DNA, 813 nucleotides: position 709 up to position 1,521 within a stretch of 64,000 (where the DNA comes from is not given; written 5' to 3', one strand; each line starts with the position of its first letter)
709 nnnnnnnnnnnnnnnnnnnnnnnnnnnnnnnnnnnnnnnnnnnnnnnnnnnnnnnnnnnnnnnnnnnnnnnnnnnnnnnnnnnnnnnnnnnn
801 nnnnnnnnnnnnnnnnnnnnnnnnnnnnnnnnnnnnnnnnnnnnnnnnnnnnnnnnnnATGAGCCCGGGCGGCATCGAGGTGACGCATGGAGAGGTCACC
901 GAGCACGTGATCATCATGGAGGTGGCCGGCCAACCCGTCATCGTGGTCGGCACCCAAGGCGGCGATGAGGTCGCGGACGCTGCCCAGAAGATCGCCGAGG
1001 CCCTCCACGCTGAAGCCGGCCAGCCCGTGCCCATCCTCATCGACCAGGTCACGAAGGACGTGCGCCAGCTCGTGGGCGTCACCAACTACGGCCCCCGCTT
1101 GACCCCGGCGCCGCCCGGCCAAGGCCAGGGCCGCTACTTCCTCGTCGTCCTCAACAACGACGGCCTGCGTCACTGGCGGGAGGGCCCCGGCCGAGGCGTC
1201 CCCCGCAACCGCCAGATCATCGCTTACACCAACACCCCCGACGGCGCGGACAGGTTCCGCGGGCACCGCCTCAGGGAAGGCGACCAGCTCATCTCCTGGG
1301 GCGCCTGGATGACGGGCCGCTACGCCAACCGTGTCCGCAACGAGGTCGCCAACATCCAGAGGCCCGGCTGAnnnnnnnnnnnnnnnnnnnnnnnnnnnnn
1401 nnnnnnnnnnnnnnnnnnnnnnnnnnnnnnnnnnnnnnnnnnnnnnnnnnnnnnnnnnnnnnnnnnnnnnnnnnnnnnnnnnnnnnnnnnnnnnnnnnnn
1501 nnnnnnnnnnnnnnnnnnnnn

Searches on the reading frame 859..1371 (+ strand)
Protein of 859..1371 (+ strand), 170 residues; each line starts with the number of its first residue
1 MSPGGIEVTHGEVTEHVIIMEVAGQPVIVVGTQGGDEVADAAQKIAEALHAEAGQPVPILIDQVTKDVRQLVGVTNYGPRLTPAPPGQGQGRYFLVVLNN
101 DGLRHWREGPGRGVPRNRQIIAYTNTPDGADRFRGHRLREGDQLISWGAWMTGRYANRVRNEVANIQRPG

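Call 43: find_encoding_contigs(protein=window:859-1371:+, flank=10000, max_places=4)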
Protein window:859-1371:+ (170 aa): 5 contigs read that carry it; 2 places shown.
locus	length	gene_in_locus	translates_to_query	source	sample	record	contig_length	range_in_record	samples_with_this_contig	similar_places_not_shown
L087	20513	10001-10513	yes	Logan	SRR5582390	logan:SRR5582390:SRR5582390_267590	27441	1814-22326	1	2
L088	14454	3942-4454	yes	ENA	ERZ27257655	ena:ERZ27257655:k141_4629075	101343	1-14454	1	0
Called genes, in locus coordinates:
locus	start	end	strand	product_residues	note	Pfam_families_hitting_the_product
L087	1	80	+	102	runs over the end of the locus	-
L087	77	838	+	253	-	-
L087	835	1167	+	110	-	-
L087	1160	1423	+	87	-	-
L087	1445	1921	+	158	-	-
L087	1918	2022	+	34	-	-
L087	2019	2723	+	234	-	-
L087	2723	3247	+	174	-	-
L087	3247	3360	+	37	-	-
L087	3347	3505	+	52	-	-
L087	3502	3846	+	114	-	-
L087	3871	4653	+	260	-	-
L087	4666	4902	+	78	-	-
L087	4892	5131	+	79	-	-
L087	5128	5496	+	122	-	-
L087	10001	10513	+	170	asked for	-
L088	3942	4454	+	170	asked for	-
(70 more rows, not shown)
